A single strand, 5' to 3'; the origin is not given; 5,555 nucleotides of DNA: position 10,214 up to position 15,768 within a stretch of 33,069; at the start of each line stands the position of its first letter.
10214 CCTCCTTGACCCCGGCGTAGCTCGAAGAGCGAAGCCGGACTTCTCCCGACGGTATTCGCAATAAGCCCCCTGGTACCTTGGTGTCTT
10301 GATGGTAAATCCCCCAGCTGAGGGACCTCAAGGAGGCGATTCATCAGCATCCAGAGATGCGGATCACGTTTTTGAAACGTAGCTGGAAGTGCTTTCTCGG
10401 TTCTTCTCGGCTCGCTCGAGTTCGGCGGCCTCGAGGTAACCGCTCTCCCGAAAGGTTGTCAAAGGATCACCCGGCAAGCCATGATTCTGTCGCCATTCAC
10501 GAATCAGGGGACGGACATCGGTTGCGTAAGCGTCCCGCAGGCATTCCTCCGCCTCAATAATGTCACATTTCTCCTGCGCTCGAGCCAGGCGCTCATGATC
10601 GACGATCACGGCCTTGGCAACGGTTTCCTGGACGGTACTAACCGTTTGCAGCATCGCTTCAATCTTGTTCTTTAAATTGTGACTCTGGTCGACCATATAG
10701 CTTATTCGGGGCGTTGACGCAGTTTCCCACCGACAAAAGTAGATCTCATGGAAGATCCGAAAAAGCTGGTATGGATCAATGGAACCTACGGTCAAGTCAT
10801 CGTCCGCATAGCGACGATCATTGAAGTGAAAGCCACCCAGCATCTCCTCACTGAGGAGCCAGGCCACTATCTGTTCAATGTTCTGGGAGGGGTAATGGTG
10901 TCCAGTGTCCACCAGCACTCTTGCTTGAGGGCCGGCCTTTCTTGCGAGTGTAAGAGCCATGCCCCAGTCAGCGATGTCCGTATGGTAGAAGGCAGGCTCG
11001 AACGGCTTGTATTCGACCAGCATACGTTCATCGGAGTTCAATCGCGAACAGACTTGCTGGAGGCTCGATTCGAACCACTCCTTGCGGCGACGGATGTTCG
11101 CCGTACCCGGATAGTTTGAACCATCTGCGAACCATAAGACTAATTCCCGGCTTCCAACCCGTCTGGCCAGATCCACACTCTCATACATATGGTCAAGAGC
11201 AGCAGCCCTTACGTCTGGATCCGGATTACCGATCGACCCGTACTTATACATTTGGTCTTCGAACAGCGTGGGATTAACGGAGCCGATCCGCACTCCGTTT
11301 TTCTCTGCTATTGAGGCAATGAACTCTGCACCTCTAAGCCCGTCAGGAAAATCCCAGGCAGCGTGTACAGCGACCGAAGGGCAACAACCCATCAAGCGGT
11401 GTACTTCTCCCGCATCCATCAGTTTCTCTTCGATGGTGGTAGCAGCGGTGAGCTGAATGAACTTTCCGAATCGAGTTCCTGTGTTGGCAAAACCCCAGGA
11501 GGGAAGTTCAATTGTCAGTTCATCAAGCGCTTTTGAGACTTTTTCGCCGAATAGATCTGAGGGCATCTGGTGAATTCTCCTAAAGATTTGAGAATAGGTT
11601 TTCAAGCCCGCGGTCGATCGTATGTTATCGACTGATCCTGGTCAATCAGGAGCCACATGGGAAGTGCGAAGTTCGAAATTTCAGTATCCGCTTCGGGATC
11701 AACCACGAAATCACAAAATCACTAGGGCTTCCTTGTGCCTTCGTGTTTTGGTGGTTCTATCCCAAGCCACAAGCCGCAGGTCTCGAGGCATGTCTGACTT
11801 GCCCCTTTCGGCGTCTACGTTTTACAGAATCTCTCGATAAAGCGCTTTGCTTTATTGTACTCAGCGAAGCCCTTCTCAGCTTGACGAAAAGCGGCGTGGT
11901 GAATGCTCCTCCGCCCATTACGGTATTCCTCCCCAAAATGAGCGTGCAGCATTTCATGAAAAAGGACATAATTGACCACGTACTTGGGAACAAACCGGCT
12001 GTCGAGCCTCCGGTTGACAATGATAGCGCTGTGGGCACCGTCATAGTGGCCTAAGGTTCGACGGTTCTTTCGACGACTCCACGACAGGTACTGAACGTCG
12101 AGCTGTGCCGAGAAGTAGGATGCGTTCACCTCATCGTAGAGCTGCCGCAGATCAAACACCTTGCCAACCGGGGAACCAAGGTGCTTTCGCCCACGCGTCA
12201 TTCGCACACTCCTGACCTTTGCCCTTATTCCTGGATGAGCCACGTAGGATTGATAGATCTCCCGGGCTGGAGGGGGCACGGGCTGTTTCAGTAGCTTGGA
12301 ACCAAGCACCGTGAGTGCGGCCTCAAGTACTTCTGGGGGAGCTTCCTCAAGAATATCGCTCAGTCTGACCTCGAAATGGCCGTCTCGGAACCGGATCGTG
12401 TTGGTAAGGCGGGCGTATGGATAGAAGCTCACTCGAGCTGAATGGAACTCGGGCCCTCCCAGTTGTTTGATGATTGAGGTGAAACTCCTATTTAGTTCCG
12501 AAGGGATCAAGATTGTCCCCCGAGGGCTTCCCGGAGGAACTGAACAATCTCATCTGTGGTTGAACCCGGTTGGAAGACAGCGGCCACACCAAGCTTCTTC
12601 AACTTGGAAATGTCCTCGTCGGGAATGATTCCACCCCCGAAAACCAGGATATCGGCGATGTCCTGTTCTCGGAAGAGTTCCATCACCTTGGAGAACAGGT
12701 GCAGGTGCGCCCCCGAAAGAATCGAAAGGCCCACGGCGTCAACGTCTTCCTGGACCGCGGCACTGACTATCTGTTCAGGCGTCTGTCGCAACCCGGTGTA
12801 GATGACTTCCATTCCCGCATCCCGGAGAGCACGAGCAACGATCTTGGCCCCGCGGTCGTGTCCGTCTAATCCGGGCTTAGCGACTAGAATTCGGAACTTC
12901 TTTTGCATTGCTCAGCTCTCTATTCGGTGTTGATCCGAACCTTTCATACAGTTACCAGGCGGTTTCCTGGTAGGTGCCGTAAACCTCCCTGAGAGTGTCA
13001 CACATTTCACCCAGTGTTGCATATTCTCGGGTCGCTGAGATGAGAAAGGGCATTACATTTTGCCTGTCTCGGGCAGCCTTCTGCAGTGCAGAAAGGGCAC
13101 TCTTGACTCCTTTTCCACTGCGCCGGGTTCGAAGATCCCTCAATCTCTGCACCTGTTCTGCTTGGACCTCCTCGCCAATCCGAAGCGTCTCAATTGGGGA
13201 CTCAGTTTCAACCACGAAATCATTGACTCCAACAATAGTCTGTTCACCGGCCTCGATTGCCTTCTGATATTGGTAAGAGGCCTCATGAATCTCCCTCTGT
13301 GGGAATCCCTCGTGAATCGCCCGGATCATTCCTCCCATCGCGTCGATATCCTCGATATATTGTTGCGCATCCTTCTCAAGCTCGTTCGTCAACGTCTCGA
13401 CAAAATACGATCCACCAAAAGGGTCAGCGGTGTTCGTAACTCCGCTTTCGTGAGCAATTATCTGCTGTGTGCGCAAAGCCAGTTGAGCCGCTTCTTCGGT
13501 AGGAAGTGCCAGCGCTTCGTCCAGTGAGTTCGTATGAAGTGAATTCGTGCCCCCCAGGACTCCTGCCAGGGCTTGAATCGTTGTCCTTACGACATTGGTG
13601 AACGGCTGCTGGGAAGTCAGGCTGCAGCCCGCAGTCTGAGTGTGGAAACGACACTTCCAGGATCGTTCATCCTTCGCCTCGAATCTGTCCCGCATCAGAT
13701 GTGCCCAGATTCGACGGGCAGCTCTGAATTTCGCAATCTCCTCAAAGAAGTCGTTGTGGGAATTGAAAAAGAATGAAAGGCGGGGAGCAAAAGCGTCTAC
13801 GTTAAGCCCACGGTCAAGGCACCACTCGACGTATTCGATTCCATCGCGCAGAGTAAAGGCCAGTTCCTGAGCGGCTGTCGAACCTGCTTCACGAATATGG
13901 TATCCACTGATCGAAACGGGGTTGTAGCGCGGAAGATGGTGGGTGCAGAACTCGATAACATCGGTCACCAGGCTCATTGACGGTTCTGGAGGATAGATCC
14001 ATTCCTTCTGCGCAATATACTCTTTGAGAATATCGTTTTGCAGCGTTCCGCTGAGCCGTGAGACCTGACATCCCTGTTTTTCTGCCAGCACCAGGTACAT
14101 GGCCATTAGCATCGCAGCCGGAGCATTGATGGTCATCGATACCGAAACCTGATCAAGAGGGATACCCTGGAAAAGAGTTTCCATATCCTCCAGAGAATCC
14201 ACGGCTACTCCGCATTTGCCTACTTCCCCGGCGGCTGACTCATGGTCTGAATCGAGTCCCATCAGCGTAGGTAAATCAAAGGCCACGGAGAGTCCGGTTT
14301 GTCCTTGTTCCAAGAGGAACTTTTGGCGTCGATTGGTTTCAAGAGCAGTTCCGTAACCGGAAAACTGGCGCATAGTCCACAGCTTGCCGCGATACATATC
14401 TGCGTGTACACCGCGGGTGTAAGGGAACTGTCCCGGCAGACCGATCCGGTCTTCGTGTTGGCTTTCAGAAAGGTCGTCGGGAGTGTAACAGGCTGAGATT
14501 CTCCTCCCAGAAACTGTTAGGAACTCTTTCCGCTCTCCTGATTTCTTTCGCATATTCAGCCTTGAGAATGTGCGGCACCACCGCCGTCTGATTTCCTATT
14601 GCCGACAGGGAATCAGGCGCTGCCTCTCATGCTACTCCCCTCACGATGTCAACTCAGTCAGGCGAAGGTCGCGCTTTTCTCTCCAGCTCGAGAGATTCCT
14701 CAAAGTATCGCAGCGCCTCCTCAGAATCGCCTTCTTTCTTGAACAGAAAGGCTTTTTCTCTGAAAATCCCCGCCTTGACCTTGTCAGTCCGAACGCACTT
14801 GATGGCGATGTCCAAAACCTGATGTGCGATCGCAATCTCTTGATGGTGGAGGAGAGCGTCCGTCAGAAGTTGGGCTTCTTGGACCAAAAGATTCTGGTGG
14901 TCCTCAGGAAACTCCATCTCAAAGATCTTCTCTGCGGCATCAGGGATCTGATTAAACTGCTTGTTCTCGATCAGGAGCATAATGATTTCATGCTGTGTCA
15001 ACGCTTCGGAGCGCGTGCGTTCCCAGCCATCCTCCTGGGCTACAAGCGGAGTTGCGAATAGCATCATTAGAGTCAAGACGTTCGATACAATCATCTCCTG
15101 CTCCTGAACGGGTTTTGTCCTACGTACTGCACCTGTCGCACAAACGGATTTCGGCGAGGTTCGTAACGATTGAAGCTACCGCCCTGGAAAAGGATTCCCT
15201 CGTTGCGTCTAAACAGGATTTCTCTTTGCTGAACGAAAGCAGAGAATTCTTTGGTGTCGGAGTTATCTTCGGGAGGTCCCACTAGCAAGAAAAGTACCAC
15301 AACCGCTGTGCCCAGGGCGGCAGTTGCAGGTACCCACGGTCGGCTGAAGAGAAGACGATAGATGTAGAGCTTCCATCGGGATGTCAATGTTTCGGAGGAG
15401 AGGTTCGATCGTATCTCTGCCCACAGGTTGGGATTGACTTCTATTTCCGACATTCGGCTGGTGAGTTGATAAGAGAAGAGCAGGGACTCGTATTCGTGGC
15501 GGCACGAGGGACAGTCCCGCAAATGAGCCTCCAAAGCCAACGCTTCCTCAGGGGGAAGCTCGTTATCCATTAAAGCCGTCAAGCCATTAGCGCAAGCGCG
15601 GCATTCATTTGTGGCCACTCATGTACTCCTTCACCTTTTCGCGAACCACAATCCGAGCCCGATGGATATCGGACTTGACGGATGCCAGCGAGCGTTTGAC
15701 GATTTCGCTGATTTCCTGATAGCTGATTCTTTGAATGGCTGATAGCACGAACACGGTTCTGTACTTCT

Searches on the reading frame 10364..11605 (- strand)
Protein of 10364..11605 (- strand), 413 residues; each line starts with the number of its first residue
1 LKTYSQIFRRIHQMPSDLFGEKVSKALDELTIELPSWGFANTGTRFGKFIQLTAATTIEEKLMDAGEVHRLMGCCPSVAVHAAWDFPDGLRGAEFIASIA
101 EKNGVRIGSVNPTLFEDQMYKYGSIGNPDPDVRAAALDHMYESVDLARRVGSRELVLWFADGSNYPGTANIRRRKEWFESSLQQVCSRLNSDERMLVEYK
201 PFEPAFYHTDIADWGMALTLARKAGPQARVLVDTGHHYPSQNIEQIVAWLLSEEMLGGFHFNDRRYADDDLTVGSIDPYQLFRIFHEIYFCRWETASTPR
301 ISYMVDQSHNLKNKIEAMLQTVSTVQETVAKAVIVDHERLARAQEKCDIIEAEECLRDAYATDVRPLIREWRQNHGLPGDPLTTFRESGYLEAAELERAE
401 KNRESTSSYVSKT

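Call 55: search_protein_families(library=pfam, proteins=[window:10364-11605:-], max_evalue=0.00001)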
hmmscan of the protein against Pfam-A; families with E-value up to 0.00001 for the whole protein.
window:10364-11605:- (413 aa): 1 family
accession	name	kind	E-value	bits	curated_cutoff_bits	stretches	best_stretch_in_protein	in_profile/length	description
PF01261.30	AP_endonuc_2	-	2.6e-12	47.4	31.1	1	94-295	31-226/249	Xylose isomerase-like TIM barrel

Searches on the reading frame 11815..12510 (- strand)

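Call 56: search_protein_families(library=pfam, proteins=[window:11815-12510:-], max_evalue=0.00001)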
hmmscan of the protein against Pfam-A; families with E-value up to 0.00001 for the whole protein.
window:11815-12510:- (231 aa): 1 family
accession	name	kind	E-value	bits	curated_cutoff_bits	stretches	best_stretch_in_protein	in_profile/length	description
PF10263.15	SprT-like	-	3.8e-06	27.2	25.6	1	122-212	2-92/108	SprT-like family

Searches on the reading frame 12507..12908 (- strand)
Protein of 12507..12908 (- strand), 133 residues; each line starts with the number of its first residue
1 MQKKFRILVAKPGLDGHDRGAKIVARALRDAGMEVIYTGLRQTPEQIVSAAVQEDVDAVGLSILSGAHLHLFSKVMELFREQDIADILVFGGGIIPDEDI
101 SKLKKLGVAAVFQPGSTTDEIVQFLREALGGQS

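Call 56: search_protein_families(library=pfam, proteins=[window:12507-12908:-], max_evalue=0.00001)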
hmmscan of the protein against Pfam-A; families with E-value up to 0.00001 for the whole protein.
window:12507-12908:- (133 aa): 1 family
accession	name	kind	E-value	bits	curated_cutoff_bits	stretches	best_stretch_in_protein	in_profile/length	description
PF02310.24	B12-binding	-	2.3e-27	95.6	32.1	1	6-121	2-119/121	B12 binding domain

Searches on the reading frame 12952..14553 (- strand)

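Call 56: search_protein_families(library=pfam, proteins=[window:12952-14553:-], max_evalue=0.00001)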
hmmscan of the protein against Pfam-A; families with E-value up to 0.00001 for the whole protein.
window:12952-14553:- (533 aa): 1 family
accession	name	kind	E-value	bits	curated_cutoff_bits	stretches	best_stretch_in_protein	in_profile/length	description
PF01642.28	MM_CoA_mutase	-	2e-228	759.5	22.1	1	13-526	2-512/512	Methylmalonyl-CoA mutase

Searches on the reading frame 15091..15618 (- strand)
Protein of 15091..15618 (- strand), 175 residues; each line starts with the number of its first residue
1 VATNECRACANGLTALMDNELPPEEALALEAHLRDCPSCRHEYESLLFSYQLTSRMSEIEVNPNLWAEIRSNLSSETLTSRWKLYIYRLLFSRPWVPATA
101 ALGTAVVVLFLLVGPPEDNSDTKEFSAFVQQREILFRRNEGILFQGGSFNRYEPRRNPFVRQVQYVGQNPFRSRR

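Call 56: search_protein_families(library=pfam, proteins=[window:15091-15618:-], max_evalue=0.00001)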
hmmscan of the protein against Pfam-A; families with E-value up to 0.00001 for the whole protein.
window:15091-15618:- (175 aa): 1 family
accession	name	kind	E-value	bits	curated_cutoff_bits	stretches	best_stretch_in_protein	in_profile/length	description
PF13490.11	zf-HC2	-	5e-08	33.3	22.2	1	13-40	8-35/35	Putative zinc-finger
